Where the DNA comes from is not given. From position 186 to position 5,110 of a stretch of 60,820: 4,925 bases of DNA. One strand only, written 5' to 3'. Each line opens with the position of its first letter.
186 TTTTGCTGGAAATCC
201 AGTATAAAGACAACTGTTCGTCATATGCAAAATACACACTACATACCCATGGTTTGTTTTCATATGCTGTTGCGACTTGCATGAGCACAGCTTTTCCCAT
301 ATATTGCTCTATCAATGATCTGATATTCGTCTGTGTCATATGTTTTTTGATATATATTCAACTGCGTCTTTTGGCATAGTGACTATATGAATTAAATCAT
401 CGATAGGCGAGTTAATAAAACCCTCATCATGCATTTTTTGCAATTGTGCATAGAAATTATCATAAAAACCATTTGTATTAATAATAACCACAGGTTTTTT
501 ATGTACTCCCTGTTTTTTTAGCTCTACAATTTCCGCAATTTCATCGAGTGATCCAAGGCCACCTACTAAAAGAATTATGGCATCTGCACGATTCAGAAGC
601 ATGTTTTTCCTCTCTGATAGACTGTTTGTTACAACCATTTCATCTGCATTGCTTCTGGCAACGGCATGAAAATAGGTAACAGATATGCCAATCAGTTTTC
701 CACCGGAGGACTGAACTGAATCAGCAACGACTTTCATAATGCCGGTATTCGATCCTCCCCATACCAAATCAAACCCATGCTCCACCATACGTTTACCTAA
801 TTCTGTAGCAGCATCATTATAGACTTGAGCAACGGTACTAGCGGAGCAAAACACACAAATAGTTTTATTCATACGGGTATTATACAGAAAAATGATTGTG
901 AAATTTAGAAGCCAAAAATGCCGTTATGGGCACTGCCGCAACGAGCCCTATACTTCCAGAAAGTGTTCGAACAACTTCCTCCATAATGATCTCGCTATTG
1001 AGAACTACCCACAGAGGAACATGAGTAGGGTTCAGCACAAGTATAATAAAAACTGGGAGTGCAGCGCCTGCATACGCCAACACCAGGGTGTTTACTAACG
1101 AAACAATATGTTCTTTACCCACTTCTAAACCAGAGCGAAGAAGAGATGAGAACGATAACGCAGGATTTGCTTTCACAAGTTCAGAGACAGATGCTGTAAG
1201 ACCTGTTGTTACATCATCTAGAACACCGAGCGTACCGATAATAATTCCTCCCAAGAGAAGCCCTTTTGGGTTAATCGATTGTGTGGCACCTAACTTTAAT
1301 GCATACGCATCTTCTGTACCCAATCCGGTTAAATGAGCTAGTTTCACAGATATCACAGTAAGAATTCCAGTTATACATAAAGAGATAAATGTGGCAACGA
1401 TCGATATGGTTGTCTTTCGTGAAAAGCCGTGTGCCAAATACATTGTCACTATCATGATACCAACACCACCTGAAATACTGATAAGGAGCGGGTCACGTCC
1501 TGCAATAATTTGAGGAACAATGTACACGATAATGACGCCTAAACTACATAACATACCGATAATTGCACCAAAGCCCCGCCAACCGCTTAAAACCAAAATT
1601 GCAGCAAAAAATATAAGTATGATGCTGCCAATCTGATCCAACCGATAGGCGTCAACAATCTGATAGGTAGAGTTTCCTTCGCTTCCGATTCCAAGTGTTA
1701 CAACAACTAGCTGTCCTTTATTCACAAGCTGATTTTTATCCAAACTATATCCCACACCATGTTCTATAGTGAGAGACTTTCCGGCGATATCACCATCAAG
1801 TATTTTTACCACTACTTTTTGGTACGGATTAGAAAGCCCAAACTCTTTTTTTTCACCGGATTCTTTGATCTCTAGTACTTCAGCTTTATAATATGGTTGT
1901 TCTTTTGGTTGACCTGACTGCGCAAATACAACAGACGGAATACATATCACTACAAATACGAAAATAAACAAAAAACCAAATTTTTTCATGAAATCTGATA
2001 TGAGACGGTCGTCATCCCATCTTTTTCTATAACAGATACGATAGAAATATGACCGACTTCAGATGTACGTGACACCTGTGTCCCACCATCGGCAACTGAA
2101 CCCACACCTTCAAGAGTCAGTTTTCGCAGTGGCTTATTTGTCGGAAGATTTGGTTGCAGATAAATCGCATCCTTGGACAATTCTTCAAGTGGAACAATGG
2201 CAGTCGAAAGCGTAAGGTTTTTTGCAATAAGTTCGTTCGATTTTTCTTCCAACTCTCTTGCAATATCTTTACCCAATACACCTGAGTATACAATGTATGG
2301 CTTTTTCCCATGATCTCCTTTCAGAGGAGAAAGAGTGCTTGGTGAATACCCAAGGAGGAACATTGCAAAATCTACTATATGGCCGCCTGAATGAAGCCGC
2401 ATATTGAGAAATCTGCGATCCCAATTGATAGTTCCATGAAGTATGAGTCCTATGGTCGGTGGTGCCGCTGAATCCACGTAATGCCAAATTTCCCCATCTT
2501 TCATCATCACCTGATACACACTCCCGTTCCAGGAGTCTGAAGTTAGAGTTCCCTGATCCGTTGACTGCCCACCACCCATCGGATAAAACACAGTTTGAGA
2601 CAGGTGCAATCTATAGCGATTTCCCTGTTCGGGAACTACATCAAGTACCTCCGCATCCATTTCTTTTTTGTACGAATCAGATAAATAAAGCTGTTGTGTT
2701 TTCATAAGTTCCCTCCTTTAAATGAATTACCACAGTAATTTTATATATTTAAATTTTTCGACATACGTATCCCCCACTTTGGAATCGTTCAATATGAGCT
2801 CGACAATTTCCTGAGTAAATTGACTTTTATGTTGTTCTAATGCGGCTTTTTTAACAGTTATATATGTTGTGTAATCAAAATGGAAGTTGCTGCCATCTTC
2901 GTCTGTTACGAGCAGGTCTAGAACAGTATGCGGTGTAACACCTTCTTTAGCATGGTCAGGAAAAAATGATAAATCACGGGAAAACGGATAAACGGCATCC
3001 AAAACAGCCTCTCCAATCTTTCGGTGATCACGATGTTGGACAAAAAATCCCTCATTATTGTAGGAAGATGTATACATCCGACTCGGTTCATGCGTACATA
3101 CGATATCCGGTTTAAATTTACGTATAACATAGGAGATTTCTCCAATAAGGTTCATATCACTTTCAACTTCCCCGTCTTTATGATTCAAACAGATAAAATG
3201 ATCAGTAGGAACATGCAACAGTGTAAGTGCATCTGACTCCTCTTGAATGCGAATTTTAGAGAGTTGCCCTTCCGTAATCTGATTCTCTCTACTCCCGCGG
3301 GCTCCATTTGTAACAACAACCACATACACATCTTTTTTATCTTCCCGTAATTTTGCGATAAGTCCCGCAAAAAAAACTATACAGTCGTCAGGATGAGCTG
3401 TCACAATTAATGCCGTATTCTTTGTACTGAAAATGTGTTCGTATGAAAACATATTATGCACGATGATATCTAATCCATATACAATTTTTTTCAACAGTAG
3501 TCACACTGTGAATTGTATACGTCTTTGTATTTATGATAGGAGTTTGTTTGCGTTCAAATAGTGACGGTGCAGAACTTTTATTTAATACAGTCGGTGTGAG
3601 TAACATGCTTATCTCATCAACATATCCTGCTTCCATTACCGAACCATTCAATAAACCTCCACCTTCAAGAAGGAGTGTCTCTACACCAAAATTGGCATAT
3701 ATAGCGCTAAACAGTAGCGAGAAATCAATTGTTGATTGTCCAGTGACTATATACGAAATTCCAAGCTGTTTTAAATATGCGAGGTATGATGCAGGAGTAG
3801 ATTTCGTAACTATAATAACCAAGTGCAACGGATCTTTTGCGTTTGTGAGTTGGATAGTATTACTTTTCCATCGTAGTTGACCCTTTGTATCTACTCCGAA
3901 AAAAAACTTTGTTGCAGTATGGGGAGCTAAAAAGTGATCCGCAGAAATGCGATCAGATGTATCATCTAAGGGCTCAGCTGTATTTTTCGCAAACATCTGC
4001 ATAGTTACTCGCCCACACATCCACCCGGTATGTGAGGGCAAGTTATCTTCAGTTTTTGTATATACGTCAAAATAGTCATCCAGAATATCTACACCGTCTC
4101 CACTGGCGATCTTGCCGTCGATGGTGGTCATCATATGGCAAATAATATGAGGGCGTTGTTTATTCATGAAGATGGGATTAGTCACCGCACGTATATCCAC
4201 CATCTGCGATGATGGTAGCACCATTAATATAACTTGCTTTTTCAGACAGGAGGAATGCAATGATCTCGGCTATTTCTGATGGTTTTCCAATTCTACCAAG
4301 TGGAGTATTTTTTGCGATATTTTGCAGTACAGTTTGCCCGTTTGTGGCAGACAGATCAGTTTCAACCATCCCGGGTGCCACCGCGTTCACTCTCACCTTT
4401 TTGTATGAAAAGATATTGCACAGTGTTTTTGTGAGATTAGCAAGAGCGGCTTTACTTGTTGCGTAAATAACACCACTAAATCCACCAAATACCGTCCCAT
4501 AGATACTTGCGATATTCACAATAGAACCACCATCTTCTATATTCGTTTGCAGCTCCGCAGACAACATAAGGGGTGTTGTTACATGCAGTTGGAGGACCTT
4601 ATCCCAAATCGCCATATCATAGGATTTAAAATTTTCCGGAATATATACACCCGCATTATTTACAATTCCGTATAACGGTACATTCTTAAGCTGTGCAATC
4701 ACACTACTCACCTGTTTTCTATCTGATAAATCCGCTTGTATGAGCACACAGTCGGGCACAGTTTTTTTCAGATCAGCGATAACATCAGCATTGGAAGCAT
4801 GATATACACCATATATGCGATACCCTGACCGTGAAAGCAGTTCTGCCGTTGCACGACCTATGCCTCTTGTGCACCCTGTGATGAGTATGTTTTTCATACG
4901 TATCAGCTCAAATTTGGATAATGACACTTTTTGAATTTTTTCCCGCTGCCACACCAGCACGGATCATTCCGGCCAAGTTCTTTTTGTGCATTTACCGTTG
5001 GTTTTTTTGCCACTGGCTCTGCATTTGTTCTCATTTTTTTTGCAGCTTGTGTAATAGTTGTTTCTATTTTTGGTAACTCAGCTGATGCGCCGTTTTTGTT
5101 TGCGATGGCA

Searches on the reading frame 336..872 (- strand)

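Call 74: search_protein_families(library=pfam, proteins=[window:336-872:-], max_evalue=0.000001)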
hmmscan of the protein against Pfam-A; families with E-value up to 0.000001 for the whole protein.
window:336-872:- (178 aa): 2 families
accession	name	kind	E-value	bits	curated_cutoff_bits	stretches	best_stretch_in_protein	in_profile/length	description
PF03641.19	Lysine_decarbox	-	1.1e-30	106.9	27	1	46-173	1-130/131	Possible lysine decarboxylase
PF18306.6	LDcluster4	-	2e-16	60.4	26.3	1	4-132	3-124/151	SLOG cluster4 family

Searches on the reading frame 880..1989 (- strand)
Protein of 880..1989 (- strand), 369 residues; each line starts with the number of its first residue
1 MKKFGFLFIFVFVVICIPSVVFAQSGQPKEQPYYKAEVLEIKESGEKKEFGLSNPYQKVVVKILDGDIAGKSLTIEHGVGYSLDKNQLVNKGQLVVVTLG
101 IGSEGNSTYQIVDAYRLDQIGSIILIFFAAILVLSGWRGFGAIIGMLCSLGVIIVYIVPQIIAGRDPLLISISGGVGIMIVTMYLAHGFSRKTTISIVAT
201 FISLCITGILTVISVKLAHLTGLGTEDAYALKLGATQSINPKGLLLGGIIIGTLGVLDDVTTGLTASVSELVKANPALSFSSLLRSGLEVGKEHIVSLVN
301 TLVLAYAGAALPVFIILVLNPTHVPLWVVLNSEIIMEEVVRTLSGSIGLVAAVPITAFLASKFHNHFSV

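Call 74: search_protein_families(library=pfam, proteins=[window:880-1989:-], max_evalue=0.000001)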
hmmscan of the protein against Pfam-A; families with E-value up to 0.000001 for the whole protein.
window:880-1989:- (369 aa): 1 family
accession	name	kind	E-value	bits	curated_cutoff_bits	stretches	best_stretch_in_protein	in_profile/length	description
PF07907.16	YibE_F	-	4.4e-66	223.3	27.2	1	123-361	4-240/241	YibE/F-like protein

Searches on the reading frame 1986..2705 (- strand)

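Call 74: search_protein_families(library=pfam, proteins=[window:1986-2705:-], max_evalue=0.000001)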
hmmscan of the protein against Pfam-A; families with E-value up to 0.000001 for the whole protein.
window:1986-2705:- (239 aa): 1 family
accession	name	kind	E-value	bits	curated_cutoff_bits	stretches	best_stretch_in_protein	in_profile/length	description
PF01411.24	tRNA-synt_2c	-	5.7e-07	28.9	30.3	1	26-97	480-552/552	tRNA synthetases class II (A)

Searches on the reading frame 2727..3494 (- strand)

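Call 74: search_protein_families(library=pfam, proteins=[window:2727-3494:-], max_evalue=0.000001)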
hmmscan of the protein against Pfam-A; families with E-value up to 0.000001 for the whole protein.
window:2727-3494:- (255 aa): 1 family
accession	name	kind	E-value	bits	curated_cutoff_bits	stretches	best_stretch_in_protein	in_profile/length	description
PF02585.22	PIG-L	-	1.7e-27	96.9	28.2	1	29-167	1-128/129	GlcNAc-PI de-N-acetylase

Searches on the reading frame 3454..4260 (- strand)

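Call 74: search_protein_families(library=pfam, proteins=[window:3454-4260:-], max_evalue=0.000001)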
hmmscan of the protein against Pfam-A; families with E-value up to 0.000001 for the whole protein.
window:3454-4260:- (268 aa): 1 family
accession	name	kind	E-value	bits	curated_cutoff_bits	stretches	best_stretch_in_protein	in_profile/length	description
PF01872.23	RibD_C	-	1.3e-13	51.6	24.1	1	37-241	1-179/197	RibD C-terminal domain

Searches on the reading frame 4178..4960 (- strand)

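Call 74: search_protein_families(library=pfam, proteins=[window:4178-4960:-], max_evalue=0.000001)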
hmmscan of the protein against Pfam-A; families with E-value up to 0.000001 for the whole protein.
window:4178-4960:- (260 aa): 3 families
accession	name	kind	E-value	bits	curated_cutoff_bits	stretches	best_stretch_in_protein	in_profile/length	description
PF13561.12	adh_short_C2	-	2e-50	172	27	1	31-257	3-236/236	Enoyl-(Acyl carrier protein) reductase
PF00106.31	adh_short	-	6.4e-39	133.9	26.6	1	23-208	1-191/195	short chain dehydrogenase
PF08659.16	KR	-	5e-12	46.5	22.6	1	25-176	3-159/180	KR domain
